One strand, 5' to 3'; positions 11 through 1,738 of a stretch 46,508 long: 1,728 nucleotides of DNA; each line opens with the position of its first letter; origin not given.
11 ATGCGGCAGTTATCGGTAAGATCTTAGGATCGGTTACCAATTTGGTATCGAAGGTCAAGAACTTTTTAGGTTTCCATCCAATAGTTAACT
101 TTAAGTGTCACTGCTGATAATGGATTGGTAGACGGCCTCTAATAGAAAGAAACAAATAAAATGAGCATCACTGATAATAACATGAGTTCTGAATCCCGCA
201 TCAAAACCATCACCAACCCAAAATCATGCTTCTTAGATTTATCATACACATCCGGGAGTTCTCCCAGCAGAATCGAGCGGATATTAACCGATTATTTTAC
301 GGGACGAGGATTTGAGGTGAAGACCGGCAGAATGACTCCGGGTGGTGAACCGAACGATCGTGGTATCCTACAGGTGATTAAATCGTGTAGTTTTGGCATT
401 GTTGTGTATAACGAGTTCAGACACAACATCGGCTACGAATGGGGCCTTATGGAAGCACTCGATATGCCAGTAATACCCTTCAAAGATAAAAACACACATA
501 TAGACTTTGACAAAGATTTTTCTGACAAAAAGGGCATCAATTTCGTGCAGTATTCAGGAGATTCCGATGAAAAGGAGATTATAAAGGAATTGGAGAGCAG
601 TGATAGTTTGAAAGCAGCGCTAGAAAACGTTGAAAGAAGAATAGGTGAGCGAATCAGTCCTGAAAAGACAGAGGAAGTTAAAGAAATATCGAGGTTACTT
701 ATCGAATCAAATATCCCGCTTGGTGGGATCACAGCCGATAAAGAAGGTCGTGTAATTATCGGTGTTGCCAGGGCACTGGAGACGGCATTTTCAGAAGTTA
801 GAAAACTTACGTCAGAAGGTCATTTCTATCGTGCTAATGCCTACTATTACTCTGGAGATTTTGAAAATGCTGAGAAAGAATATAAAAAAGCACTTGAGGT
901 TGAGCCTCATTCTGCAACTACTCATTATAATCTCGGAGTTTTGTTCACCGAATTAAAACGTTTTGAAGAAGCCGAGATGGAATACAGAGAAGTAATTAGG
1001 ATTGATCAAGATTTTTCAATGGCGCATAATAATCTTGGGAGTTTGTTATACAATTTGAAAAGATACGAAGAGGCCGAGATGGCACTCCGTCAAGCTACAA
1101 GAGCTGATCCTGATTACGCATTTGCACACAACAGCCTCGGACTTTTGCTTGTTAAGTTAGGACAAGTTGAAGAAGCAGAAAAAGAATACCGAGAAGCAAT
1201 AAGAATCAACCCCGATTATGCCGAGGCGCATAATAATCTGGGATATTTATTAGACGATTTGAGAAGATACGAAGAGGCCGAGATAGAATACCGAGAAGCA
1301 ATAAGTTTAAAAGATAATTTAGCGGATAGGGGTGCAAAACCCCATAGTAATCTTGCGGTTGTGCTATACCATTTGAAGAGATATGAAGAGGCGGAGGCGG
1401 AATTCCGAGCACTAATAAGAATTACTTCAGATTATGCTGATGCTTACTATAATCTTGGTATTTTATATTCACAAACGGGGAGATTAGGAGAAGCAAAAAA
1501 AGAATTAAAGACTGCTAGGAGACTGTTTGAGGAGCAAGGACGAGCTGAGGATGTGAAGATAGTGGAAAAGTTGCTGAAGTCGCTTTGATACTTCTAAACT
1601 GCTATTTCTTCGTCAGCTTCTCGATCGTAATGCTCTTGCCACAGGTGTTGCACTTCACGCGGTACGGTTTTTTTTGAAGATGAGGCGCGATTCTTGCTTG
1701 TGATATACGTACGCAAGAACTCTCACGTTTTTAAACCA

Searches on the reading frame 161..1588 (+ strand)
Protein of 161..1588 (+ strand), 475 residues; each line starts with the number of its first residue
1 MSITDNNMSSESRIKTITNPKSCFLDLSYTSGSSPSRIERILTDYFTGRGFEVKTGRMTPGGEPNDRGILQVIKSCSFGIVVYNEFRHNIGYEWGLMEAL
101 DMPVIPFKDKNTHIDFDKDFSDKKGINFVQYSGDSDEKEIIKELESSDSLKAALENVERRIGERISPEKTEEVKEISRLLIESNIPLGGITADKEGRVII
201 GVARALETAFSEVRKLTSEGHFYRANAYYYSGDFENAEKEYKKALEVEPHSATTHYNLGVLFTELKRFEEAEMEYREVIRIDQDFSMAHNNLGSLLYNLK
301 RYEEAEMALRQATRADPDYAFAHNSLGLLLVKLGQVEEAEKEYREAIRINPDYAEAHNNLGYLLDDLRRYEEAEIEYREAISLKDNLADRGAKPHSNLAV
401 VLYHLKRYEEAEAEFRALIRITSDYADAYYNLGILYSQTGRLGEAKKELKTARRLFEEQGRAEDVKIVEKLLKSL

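Call 47: search_protein_families(library=pfam, proteins=[window:161-1588:+], max_evalue=0.001)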
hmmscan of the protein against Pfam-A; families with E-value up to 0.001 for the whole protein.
window:161-1588:+ (475 aa): 21 families
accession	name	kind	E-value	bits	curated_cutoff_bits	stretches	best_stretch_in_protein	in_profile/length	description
PF07719.23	TPR_2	-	1.2e-44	147.1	27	6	219-250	2-33/34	Tetratricopeptide repeat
PF00515.34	TPR_1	-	2e-44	148.1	27.8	5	219-250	2-33/34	Tetratricopeptide repeat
PF13181.12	TPR_8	-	3e-42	139.6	25.7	5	288-319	3-34/34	Tetratricopeptide repeat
PF13414.12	TPR_11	-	2.4e-41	139.6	26.8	5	330-363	4-37/42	TPR repeat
PF13431.12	TPR_17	-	6.2e-34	113.9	24.4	4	343-374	2-33/34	Tetratricopeptide repeat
PF13432.12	TPR_16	-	1.6e-32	111.9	32.7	2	326-382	3-59/65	Tetratricopeptide repeat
PF13424.12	TPR_12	-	2.6e-30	104.9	30.1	4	395-458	6-77/77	Tetratricopeptide repeat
PF14559.12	TPR_19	-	2.6e-25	88.9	25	4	231-288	4-61/68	Tetratricopeptide repeat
PF13374.12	TPR_10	-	7.9e-22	77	27.5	0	290-312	6-28/42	Tetratricopeptide repeat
PF13428.12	TPR_14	-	8e-20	69.8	23.5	2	325-362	6-43/44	Tetratricopeptide repeat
PF13174.12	TPR_6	-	3.3e-12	46.6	26.3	0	222-251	4-33/33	Tetratricopeptide repeat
PF13176.12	TPR_7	-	1.9e-10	40.4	27.9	0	322-352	1-31/36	Tetratricopeptide repeat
PF13371.12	TPR_9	-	4.7e-10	39.8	35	0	406-472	9-72/73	Tetratricopeptide repeat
PF24575.1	TPR_Slam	-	5.3e-10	40.1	35.2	0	255-306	50-101/104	Surface lipoprotein assembly modifier, N-terminal TPR repeats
PF12895.13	ANAPC3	-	3.6e-07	30.8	27.2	0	222-276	27-80/82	Anaphase-promoting complex, cyclosome, subunit 3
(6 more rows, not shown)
